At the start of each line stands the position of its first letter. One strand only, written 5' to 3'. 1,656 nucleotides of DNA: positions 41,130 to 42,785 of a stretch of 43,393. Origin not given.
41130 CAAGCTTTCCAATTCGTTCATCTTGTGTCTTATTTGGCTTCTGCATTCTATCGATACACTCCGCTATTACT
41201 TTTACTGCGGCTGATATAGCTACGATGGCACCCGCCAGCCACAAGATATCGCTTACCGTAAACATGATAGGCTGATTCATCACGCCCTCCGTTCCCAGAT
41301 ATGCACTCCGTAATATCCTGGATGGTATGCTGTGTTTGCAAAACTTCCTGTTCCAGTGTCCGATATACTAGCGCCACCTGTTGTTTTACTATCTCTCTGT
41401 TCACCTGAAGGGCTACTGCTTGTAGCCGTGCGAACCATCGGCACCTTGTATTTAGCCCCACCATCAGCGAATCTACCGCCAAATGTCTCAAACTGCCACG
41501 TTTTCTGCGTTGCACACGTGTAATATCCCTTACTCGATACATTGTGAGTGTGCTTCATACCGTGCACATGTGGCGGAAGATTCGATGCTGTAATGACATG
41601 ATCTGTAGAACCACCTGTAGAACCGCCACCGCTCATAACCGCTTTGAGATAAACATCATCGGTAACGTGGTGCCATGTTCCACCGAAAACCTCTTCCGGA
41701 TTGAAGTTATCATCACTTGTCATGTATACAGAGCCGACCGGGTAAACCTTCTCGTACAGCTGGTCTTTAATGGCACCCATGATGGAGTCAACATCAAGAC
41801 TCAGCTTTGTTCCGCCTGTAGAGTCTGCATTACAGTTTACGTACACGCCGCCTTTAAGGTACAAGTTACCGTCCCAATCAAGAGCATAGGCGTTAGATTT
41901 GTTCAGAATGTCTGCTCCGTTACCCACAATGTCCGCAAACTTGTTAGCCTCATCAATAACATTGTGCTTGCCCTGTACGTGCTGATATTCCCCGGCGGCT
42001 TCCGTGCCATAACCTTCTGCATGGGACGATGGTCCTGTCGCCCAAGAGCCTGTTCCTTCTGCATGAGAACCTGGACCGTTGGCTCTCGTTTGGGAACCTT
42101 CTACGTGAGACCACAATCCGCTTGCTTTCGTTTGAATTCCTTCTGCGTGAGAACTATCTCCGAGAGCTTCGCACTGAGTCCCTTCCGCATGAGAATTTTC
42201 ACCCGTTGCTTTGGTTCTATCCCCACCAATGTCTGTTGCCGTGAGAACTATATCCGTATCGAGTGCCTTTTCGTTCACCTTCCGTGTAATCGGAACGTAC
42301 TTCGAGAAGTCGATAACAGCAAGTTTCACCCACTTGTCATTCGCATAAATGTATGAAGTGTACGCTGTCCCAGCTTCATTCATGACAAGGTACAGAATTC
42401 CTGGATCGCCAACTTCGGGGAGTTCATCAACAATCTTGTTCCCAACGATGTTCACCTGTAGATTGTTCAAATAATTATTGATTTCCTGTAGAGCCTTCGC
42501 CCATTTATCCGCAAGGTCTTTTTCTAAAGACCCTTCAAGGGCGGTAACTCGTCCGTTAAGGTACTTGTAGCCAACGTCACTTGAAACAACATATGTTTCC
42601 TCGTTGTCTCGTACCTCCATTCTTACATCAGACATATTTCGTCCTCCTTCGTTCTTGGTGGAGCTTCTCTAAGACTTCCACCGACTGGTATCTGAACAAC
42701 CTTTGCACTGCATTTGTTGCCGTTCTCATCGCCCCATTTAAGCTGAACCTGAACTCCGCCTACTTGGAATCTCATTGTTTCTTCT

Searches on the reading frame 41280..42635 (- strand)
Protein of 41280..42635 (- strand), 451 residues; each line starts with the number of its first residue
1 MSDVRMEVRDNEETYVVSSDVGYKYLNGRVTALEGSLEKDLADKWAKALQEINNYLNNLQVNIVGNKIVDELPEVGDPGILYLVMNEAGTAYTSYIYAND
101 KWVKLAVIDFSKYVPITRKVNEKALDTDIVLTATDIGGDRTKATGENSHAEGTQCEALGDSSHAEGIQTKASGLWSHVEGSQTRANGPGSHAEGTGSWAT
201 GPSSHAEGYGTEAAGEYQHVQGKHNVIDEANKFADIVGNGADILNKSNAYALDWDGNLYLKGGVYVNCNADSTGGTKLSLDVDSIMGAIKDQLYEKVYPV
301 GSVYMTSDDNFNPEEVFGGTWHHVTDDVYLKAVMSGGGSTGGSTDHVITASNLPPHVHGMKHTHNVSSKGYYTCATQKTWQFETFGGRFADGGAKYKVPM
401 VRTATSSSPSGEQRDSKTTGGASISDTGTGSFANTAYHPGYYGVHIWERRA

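Call 11: search_protein_families(library=phrogs, proteins=[window:41280-42635:-], max_evalue=0.001)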
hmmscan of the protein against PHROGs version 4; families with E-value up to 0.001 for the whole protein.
window:41280-42635:- (451 aa): 8 families
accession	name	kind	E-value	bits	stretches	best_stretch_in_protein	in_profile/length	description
phrog_25468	-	unknown function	6.7e-21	75.7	2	147-267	91-225/528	-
phrog_5717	-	tail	9.1e-13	48.3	1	286-450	991-1149/1150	tail protein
phrog_6465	-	tail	8.7e-12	46.2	1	262-449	89-279/281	tail protein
phrog_17472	-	tail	6.2e-09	35.5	1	104-147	235-276/872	tail protein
phrog_24267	-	unknown function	2.1e-08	35.2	1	239-368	105-219/266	-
phrog_24103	-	unknown function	1.7e-07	32.5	1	49-115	112-180/197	-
phrog_20057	-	unknown function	1.6e-05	23.2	1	137-247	558-665/2265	-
phrog_21552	-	unknown function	0.00082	19.8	0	95-138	24-67/391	-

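Call 70: search_protein_families(library=pfam, proteins=[window:41280-42635:-], max_evalue=0.01)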
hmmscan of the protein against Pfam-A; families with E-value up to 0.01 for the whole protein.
window:41280-42635:- (451 aa): 1 family
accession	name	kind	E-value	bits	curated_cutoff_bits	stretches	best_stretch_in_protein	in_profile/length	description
PF21939.1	Gp10_C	-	2e-09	38.9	27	1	295-449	3-138/139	Baseplate structural protein Gp10, C-terminal domain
